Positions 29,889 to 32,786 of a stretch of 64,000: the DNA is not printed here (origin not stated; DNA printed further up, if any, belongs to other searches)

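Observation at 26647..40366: Tightly packed T9SS-secreted CotH / transglutaminase-like / CotH block behind a multidomain GH-esterase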

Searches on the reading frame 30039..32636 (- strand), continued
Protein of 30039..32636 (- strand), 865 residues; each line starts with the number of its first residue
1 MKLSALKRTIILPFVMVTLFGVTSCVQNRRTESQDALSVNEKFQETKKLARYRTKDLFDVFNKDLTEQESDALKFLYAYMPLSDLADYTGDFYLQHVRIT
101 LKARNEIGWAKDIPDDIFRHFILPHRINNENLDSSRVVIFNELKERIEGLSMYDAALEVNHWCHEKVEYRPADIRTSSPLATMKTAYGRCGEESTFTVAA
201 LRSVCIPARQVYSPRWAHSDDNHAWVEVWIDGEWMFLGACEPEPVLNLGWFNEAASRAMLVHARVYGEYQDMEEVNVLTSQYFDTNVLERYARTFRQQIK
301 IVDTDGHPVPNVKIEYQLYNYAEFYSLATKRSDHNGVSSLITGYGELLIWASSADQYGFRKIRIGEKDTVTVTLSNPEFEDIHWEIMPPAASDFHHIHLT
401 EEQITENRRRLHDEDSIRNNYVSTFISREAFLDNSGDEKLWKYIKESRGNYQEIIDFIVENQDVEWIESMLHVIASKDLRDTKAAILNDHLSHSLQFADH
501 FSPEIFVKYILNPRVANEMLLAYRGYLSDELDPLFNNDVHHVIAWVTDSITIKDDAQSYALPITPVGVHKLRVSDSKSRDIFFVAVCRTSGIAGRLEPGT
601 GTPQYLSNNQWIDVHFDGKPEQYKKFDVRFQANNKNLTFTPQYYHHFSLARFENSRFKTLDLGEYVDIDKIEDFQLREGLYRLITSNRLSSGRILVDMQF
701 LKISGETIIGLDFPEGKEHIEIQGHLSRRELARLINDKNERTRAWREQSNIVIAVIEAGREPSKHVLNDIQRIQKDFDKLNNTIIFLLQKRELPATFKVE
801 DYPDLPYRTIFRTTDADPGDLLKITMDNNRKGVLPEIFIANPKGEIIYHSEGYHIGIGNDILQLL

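Call 75: find_related_loci(query=A2, collection=metagenome_contigs, flank=10000)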
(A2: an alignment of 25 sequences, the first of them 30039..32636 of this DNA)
Query A2 (865 aa) in metagenome_contigs; peptide patterns used: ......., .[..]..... (x = any residue, [..] = any of these).
600 stretches matched a pattern (row limit reached: there are more); 587 encode a relative of the query (tblastn E <= 1e-3); the best 80 are kept; 80 distinct loci.
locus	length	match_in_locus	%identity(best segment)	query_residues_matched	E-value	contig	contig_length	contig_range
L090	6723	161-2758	42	21-865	0e+0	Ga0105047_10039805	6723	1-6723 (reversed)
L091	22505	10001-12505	43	38-865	0e+0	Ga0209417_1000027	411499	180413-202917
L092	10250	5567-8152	41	23-865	0e+0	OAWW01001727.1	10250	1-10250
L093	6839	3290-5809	43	39-863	0e+0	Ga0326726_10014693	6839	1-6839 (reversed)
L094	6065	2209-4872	40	3-865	0e+0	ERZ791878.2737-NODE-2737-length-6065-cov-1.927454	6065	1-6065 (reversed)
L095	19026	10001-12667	40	3-865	0e+0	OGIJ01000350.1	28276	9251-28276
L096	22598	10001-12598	41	23-865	0e+0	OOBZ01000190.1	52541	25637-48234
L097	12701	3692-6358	40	3-865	0e+0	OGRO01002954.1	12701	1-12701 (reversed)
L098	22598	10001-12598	41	23-865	0e+0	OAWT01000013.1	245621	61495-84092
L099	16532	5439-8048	43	7-865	0e+0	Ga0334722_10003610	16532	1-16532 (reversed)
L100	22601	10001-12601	40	23-865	0e+0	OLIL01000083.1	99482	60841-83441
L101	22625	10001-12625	40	15-865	0e+0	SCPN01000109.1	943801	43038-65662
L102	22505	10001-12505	41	56-865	0e+0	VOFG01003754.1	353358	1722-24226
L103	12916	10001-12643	40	12-865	0e+0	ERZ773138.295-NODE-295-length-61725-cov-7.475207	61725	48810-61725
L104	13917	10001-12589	40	23-865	0e+0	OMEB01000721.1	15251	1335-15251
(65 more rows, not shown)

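Call 86: predict_structure(alignment_id=A2)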
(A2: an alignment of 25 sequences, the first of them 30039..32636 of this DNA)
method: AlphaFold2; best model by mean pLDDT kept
length: 865 residues; sequences in the alignment: 25
mean_pLDDT: 83.0   pTM: 0.78
mean pLDDT of the five models: 83.0, 81.7, 80.8, 78.2, 77.4
residues with pLDDT >= 90: 331; 70-90: 396; 50-70: 120; < 50: 18
segments of 3 or more residues with pLDDT < 50: 25-32, 217-221
pLDDT, mean of each block of 10 residues (from residue 1): 63 76 49 71 94 95 95 94 93 96 94 91 87 91 95 95 84 68 81 89 95 62 78 85 73 70 86 84 88 90 95 90 83 95 89 91 91 90 76 69 84 87 89 84 89 93 92 84 93 93 93 88 92 77 92 86 93 94 94 83 90 83 73 61 68 82 60 77 76 76 82 56 86 69 64 82 73 80 87 74 83 83 80 81 88 65 76
secondary structure, 60 per line:
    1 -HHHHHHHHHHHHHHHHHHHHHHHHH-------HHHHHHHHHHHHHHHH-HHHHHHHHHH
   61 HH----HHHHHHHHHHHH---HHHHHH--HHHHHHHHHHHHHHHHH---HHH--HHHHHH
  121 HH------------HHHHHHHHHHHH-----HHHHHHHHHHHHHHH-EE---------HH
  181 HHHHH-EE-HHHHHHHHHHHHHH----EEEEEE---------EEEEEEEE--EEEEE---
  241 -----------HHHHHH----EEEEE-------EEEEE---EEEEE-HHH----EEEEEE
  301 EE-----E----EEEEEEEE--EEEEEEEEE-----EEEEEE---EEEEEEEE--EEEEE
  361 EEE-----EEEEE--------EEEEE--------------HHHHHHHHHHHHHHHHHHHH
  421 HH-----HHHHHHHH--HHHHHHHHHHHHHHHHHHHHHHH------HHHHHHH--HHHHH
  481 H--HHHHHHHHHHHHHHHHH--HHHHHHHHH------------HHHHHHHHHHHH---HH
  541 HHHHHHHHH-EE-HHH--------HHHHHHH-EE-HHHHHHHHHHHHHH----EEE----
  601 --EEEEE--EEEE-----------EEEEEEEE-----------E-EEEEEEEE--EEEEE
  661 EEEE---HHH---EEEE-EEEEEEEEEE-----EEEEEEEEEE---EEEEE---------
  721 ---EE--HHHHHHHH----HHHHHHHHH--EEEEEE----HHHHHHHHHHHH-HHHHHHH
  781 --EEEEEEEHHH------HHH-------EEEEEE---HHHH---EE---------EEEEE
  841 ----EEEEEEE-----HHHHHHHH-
elements in order (helices of 4 or more, strands of 3 or more residues): H2-26 H34-49 H51-62 H67-78 H82-87 H90-106 H115-122 H135-146 H152-166 H179-185 H190-203 E208-213 E223-230 E233-237 H252-257 E262-266 E274-278 E282-286 E295-302 E313-320 E323-331 E337-342 E346-353 E356-363 E369-373 E382-386 H401-422 H428-435 H438-460 H467-473 H476-481 H484-500 H503-511 H524-535 H539-549 H565-571 H576-589 E594-596 E603-607 E610-613 E625-632 E646-653 E656-664 E674-677 E679-688 E694-703 E707-711 H728-735 H740-748 E751-756 H761-772 H774-780 E783-789 E809-814 H818-821 E836-840 E845-851 H857-864

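Call 88: fold_search(model_id=the predicted structure, library=pdb)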
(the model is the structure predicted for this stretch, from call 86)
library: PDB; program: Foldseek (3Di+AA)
matches with E <= 10: 724; with E <= 0.001: 9
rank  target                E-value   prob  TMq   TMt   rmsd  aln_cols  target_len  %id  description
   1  3e8v                  1.4e-07  1.00  0.09  0.94   0.8        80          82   38  Crystal structure of a possible transglutaminase-family protein proteolytic fragment from Bacteroides fragilis (released 2008-09-02)
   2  3isr_A                3.8e-05  1.00  0.13  0.37  12.4       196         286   17  The Crystal Structure of a Putative Cysteine Protease from Cytophaga hutchinsonii to 1.9A (released 2009-09-08)
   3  3isr_B                9.3e-05  1.00  0.13  0.37  12.3       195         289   16  The Crystal Structure of a Putative Cysteine Protease from Cytophaga hutchinsonii to 1.9A (released 2009-09-08)
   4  6kzb_C                1.5e-04  1.00  0.14  0.18  14.8       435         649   10  Transglutaminase2 complexed with calcium (released 2020-12-09)
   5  3isr_C                2.1e-04  1.00  0.14  0.38   5.6       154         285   21  The Crystal Structure of a Putative Cysteine Protease from Cytophaga hutchinsonii to 1.9A (released 2009-09-08)
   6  3s3j_A                3.6e-04  1.00  0.13  0.17  16.2       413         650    9  Transglutaminase 2 in complex with a novel inhibitor (released 2012-06-06)
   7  3hdc                  5.1e-04  1.00  0.11  0.56   3.6       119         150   14  The crystal structure of thioredoxin protein from Geobacter metallireducens (released 2009-05-26)
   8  9e5c_1m               7.6e-04  0.99  0.12  0.21  19.6       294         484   12  Cryo-EM structure of 96 nm repeat of microtubule doublet from T. brucei flagellum (released 2025-03-12)
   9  8cs9_X                8.4e-04  0.85  0.12  0.15  16.8       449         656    9  Composite reconstruction of Class 1 of the erythrocyte ankyrin-1 complex (released 2022-07-20)
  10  3s3p_A                1.3e-03  0.99  0.14  0.19  16.0       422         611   10  Transglutaminase 2 in complex with a novel inhibitor (released 2012-06-06)
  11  6kzb_A                1.3e-03  0.92  0.11  0.13  17.5       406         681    9  Transglutaminase2 complexed with calcium (released 2020-12-09)
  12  7uzs                  1.3e-03  0.89  0.12  0.15  16.7       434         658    8  Protein 4.2 (local refinement from consensus reconstruction of ankyrin complex classes) (released 2022-07-20)
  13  3gl3_D                1.4e-03  1.00  0.11  0.61   3.5       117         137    8  Crystal structure of a putative Thiol:disulfide interchange protein DsbE from Chlorobium tepidum (released 2009-03-31)
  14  3gl3_C                1.4e-03  1.00  0.11  0.60   3.6       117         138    8  Crystal structure of a putative Thiol:disulfide interchange protein DsbE from Chlorobium tepidum (released 2009-03-31)
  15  8tr9                  1.6e-03  0.99  0.15  0.19  16.1       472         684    9  Cryo-EM structure of transglutaminase 2 bound to GDP (released 2024-07-31)
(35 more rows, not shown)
